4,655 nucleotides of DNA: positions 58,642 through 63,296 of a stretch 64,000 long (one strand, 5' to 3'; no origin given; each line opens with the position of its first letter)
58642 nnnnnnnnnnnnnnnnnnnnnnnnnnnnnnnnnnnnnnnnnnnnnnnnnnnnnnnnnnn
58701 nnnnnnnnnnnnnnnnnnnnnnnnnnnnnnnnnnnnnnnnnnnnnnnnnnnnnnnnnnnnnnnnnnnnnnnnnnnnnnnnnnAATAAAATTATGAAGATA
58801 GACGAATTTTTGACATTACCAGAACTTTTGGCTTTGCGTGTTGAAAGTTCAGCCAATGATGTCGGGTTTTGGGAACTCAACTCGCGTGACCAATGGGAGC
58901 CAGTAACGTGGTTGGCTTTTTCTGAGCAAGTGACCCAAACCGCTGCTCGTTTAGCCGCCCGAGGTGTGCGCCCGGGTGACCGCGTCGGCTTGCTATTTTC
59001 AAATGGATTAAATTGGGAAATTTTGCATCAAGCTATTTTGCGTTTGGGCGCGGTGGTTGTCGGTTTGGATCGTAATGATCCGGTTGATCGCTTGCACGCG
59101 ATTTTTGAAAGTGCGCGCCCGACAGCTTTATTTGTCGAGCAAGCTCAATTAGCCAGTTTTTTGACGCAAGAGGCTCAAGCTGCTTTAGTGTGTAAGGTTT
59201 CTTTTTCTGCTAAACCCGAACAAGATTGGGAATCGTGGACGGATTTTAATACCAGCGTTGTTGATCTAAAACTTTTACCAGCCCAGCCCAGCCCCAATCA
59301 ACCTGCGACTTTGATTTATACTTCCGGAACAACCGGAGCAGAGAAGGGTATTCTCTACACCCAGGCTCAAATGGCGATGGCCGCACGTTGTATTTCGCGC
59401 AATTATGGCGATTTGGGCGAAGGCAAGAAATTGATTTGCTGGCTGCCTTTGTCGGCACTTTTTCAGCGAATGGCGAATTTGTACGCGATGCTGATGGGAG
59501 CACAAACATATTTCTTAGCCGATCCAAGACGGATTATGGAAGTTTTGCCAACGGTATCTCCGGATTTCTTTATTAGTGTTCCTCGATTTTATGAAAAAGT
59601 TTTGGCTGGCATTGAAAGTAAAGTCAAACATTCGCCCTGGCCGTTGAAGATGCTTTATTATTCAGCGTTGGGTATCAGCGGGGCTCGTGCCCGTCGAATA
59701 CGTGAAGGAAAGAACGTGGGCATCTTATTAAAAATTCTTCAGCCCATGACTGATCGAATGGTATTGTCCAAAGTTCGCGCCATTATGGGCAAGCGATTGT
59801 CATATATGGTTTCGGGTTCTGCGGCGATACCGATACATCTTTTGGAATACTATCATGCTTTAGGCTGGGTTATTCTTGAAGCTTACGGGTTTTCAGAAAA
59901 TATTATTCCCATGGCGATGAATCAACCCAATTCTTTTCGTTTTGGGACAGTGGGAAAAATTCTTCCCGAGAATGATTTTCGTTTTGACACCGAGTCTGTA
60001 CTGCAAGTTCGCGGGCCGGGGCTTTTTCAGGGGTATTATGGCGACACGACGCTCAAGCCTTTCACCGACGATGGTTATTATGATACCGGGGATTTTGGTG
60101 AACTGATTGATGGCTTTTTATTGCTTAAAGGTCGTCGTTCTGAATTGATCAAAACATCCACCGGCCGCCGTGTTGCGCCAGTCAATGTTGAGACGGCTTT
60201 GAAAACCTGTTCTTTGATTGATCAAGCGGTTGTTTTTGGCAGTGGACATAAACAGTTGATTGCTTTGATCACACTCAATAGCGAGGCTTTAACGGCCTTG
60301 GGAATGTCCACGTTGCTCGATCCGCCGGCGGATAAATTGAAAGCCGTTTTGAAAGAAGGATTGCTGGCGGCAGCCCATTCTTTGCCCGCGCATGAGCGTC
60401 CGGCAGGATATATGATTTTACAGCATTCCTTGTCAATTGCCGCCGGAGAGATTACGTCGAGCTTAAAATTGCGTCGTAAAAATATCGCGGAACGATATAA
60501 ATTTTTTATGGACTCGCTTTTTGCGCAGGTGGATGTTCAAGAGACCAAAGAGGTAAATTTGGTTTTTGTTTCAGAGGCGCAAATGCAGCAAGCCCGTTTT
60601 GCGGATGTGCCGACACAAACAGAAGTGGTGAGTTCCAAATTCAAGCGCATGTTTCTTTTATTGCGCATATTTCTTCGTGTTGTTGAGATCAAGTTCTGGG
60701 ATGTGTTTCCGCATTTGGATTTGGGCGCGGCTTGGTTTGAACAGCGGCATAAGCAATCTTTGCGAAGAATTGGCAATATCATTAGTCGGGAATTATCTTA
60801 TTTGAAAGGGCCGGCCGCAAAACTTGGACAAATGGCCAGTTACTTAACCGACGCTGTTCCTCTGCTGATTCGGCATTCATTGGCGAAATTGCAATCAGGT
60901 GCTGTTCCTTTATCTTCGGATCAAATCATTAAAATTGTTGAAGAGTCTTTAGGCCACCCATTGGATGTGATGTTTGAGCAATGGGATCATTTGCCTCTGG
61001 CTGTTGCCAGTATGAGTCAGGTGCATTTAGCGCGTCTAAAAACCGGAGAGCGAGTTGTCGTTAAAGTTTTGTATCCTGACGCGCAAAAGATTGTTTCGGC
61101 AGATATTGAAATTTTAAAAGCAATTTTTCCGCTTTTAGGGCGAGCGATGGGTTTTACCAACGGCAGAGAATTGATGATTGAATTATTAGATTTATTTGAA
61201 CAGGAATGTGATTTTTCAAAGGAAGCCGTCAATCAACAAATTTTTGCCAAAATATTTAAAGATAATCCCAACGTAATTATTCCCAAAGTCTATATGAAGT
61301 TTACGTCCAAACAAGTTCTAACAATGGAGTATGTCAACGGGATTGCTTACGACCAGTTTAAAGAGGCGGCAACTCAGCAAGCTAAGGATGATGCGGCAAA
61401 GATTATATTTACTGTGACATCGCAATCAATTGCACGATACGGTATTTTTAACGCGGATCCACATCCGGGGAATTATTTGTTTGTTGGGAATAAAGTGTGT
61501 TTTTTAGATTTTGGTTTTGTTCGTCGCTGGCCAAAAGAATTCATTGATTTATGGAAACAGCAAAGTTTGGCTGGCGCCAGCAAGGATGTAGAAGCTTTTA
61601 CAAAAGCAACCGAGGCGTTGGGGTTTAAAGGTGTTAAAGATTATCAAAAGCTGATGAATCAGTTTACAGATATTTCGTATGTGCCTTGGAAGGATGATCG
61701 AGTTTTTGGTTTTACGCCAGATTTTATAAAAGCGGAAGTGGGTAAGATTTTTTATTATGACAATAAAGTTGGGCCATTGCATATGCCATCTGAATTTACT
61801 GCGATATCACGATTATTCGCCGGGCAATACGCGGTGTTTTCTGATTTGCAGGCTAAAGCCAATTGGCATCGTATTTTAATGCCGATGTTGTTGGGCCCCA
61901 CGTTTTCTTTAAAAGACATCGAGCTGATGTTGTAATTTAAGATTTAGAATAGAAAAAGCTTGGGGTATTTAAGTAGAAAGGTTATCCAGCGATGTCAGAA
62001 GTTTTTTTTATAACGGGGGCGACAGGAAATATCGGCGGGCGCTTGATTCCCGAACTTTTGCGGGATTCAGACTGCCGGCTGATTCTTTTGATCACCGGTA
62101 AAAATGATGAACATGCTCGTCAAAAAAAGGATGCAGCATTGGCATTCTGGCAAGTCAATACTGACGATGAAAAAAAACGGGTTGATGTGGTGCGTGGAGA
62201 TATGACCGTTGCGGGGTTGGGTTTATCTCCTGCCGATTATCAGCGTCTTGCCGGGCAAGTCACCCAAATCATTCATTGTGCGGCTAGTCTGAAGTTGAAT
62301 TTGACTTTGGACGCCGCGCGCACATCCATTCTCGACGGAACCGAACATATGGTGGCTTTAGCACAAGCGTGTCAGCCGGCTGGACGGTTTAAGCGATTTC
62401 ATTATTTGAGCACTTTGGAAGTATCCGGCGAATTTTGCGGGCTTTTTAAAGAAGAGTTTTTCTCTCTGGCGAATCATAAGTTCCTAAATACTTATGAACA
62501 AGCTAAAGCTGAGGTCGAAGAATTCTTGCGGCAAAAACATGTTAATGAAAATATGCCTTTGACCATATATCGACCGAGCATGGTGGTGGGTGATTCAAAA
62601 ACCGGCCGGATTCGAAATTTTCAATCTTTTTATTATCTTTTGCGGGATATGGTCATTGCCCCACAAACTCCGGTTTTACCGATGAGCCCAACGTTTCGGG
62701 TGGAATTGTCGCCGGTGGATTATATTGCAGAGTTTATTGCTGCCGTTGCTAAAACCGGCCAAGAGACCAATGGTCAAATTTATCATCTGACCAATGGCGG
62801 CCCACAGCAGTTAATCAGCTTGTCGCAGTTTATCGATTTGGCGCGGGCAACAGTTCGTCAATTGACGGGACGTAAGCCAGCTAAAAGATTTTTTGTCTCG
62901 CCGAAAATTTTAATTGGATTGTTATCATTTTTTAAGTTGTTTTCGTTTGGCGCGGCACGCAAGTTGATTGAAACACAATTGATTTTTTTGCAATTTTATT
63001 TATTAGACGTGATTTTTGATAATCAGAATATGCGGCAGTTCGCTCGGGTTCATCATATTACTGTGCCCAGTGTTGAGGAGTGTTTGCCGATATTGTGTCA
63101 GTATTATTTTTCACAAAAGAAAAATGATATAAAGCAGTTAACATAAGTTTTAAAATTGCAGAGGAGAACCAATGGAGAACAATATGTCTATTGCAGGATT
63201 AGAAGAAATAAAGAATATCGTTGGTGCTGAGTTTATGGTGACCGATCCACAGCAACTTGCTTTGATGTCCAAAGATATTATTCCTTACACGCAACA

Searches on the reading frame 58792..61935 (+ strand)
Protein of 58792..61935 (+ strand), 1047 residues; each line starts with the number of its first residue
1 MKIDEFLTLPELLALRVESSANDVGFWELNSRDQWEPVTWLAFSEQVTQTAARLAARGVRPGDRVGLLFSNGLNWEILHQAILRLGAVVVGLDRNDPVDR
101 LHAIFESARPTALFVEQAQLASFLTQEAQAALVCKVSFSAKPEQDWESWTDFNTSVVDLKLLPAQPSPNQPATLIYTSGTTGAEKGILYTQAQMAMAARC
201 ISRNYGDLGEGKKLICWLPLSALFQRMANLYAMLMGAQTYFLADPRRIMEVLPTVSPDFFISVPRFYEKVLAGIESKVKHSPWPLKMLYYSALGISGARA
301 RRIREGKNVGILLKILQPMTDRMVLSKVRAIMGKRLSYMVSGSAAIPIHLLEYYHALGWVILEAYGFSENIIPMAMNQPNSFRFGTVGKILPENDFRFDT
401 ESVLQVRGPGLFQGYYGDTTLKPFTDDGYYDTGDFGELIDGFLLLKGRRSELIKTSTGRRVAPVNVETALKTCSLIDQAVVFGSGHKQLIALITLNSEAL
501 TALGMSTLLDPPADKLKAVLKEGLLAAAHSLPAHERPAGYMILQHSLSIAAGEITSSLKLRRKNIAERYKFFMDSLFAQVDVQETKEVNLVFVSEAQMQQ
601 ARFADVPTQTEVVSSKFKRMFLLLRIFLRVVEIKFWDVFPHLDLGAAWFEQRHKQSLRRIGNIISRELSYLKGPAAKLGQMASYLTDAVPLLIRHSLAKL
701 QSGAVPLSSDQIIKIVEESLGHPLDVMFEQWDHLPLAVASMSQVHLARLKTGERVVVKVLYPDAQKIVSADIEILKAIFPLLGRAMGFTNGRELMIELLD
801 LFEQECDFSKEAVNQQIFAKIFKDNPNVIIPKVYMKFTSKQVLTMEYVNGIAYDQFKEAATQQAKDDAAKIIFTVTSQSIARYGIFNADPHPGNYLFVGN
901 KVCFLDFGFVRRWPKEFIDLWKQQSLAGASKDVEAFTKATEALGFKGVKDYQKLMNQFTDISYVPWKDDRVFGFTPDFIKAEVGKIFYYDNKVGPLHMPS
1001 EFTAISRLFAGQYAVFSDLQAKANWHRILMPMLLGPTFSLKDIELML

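Call 55: search_protein_families(library=pfam, proteins=[window:58792-61935:+], max_evalue=0.001)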
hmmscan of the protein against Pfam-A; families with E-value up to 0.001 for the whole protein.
window:58792-61935:+ (1047 aa): 3 families
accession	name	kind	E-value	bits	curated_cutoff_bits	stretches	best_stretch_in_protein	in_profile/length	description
PF03109.22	ABC1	-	1.3e-55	188.7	22.9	1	699-937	1-241/244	ABC1 atypical kinase-like domain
PF00501.34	AMP-binding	-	1e-52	179.7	29.9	1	33-416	17-384/384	AMP-binding enzyme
PF23562.2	AMP-binding_C_3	-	2.8e-09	37.8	20.8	1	452-579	3-122/124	AMP-binding enzyme C-terminal domain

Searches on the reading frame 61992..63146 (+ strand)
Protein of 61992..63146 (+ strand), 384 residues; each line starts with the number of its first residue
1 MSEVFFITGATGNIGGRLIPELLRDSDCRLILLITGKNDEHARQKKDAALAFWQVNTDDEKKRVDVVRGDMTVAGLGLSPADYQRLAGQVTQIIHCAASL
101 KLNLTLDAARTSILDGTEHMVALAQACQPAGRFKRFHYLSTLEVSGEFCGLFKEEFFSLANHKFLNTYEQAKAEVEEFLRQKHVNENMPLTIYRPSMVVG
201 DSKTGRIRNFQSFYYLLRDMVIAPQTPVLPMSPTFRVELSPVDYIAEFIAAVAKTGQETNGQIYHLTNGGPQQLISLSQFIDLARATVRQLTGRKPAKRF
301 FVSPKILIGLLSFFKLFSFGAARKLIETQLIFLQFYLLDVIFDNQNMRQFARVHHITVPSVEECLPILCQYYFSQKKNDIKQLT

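Call 55: search_protein_families(library=pfam, proteins=[window:61992-63146:+], max_evalue=0.001)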
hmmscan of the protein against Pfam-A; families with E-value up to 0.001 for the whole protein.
window:61992-63146:+ (384 aa): 4 families
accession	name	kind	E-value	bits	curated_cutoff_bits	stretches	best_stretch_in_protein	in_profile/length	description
PF07993.18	NAD_binding_4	-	5.7e-50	170.3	20.1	1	7-249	1-258/258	Male sterility protein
PF01370.27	Epimerase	-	3.6e-13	49.9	20.9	1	6-204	2-177/240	NAD dependent epimerase/dehydratase family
PF13460.12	NAD_binding_10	-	4e-08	33.8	27.2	1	9-205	1-153/184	NAD(P)H-binding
PF16363.11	GDP_Man_Dehyd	-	0.00058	19.8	27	1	6-196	1-181/332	GDP-mannose 4,6 dehydratase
